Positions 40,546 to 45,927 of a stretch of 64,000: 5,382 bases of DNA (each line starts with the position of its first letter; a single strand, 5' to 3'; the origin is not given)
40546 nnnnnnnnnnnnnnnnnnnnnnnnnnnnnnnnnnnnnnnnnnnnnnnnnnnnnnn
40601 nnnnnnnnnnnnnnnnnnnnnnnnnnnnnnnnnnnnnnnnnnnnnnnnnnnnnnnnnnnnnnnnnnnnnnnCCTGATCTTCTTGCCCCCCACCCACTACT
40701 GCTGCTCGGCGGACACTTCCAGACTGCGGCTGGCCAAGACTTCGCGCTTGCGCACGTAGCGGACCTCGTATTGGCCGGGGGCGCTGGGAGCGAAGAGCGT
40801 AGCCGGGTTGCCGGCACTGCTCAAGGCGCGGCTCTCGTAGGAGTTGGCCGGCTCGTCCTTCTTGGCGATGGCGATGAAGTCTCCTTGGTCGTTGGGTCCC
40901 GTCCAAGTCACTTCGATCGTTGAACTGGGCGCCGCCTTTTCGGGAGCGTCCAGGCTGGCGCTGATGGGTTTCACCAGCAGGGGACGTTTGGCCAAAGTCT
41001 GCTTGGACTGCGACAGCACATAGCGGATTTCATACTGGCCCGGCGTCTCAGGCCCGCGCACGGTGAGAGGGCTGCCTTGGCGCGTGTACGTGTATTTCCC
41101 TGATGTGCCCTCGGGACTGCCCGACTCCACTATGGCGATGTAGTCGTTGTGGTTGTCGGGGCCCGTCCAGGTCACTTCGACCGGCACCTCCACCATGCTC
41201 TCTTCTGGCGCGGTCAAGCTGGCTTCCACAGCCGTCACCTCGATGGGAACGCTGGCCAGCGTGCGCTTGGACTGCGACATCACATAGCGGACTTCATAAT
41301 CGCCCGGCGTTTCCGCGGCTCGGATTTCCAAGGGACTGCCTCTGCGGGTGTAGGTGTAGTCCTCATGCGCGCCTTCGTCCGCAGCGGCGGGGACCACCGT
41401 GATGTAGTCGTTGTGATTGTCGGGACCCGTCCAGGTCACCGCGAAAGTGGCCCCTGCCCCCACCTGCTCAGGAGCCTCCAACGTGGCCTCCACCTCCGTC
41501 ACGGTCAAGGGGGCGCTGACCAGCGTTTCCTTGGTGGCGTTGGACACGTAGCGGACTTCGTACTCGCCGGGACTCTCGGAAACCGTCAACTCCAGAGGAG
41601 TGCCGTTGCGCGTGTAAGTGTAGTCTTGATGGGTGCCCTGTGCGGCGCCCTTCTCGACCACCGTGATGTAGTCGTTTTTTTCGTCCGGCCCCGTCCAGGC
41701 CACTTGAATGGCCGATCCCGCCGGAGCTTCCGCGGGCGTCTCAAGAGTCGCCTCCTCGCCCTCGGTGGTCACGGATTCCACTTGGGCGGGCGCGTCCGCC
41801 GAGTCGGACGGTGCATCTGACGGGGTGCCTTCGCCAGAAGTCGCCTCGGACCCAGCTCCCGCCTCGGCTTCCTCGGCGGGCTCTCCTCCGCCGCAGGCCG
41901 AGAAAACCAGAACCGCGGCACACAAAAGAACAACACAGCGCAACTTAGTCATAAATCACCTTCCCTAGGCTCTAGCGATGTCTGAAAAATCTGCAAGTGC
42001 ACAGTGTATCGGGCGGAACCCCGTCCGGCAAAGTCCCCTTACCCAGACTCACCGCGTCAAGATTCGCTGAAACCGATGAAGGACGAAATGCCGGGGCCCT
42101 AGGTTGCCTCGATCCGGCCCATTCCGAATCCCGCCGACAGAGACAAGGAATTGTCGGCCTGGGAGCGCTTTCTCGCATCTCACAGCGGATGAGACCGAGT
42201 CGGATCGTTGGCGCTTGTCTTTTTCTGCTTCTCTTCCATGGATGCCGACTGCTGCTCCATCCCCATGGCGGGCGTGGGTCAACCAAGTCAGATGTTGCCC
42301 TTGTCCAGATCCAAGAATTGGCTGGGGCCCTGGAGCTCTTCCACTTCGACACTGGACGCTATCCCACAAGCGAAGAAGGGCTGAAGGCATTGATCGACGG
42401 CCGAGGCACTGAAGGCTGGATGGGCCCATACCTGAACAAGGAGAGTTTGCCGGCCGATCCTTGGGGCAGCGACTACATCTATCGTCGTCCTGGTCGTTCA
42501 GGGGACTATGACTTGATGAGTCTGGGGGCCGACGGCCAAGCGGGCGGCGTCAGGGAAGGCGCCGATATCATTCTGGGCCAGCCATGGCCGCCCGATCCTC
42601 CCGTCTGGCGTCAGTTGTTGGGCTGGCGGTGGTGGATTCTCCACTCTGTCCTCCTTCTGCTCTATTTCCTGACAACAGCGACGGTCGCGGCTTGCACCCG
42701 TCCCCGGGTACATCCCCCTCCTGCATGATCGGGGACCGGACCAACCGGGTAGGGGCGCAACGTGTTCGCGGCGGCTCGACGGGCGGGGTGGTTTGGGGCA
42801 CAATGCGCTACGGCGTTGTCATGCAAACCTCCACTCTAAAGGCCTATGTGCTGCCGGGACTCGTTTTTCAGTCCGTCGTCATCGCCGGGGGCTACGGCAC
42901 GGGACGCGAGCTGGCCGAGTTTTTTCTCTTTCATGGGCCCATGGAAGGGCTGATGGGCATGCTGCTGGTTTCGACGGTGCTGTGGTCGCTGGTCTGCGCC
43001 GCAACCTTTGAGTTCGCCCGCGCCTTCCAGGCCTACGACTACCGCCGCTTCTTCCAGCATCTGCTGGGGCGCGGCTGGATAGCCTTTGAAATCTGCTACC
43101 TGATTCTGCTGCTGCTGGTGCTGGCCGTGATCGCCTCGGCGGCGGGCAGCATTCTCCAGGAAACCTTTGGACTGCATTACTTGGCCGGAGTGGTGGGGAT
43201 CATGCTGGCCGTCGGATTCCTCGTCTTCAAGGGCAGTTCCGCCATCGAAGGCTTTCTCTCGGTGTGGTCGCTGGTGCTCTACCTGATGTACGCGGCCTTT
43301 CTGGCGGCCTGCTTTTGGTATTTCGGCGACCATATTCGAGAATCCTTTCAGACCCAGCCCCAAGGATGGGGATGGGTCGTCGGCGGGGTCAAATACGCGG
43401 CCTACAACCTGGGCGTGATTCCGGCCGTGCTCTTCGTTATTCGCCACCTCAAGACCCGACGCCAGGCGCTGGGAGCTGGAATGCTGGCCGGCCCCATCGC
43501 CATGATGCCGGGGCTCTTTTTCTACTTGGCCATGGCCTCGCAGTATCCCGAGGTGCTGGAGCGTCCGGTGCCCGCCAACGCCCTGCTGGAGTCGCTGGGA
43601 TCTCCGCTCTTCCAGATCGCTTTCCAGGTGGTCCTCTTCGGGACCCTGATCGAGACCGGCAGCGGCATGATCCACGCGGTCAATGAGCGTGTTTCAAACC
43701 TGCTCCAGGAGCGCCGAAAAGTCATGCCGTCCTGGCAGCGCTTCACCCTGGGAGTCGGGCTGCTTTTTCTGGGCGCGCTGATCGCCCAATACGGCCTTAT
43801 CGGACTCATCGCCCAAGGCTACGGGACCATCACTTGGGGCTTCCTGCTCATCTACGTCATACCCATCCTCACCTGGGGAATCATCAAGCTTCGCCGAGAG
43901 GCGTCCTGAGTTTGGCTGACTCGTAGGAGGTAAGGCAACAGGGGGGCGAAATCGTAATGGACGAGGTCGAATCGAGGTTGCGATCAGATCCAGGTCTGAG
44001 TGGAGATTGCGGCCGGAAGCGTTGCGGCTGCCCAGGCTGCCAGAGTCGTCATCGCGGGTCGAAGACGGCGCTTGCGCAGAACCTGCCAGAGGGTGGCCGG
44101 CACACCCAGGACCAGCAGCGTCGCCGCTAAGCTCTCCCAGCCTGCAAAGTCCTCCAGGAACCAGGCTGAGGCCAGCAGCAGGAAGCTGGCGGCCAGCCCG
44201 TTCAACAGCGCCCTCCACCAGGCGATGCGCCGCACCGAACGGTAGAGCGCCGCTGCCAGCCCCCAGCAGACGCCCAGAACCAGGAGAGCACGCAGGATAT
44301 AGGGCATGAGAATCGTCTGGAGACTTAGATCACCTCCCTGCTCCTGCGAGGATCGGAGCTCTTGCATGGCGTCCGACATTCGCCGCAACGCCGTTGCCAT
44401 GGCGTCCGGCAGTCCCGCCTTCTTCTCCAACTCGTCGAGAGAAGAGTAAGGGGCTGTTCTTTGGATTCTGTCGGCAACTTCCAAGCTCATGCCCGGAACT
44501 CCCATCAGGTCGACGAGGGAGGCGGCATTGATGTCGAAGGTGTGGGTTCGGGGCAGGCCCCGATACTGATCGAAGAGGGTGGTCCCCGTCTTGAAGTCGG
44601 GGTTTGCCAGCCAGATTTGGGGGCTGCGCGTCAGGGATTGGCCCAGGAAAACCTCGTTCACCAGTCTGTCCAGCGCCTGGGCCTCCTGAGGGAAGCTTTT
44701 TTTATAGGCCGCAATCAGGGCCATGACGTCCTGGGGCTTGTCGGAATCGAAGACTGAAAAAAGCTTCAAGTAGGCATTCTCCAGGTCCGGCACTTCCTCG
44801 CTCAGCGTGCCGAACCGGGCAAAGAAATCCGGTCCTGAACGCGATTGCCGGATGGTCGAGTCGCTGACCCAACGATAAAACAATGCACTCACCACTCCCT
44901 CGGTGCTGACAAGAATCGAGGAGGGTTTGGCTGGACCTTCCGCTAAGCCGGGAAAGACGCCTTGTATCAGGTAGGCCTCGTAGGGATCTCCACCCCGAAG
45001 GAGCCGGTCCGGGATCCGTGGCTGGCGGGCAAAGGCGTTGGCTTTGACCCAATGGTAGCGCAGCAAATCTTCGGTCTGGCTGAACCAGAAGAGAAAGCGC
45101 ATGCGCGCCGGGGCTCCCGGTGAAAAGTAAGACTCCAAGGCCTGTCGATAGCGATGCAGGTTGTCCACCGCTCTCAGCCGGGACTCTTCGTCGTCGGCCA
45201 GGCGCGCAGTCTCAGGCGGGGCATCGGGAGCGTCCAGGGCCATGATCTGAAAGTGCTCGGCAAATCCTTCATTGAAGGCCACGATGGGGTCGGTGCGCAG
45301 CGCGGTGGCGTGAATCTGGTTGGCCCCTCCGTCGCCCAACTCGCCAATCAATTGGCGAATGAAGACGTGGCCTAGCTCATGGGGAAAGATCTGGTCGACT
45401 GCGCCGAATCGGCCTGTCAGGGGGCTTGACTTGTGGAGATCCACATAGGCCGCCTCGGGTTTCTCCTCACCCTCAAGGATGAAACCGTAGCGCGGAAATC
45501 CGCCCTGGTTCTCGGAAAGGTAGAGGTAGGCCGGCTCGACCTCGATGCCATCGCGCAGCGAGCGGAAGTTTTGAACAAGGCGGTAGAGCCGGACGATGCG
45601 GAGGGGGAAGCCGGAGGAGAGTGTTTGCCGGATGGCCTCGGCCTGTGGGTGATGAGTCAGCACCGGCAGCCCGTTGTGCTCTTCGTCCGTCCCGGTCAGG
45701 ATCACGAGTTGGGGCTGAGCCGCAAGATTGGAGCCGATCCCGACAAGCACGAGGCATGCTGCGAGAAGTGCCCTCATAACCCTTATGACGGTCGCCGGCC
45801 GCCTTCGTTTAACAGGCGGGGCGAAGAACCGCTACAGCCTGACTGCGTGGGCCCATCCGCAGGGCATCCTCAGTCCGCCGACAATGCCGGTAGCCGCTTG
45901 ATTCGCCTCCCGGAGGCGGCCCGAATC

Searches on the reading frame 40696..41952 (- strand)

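Call 58: search_protein_families(library=pfam, proteins=[window:40696-41952:-], max_evalue=0.001)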
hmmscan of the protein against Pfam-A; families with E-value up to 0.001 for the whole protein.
window:40696-41952:- (418 aa): 2 families
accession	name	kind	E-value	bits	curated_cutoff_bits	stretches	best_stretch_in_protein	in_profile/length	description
PF18573.7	BclA_C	-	4.1e-05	23.9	38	0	112-155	30-72/128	BclA C-terminal domain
PF16403.11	Bact_surface_Ig-like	-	9.4e-05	22.8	27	0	214-234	44-64/71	Bacterial surface protein, Ig-like domain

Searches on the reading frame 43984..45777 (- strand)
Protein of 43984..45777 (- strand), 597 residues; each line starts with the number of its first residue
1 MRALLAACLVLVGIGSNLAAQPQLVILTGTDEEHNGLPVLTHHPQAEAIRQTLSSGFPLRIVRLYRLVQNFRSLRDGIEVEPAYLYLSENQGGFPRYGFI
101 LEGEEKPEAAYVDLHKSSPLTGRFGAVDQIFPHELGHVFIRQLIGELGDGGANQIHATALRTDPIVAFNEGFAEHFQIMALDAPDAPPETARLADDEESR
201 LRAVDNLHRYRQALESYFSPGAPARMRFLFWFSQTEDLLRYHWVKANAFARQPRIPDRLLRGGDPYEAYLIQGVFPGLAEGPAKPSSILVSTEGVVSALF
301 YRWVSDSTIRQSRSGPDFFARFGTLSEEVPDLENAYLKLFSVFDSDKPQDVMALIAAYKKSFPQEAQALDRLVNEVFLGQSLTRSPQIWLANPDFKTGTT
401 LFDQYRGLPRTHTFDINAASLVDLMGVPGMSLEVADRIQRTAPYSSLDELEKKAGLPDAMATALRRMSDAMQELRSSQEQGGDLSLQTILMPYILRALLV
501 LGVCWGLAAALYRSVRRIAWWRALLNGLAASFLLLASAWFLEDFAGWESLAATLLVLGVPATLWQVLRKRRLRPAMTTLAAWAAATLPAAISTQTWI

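Call 58: search_protein_families(library=pfam, proteins=[window:43984-45777:-], max_evalue=0.001)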
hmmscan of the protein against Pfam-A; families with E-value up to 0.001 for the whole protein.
window:43984-45777:- (597 aa): 1 family
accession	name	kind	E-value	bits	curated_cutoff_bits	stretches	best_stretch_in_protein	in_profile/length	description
PF12836.13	HHH_3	-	1.6e-05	25.4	27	1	412-463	4-59/65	Helix-hairpin-helix motif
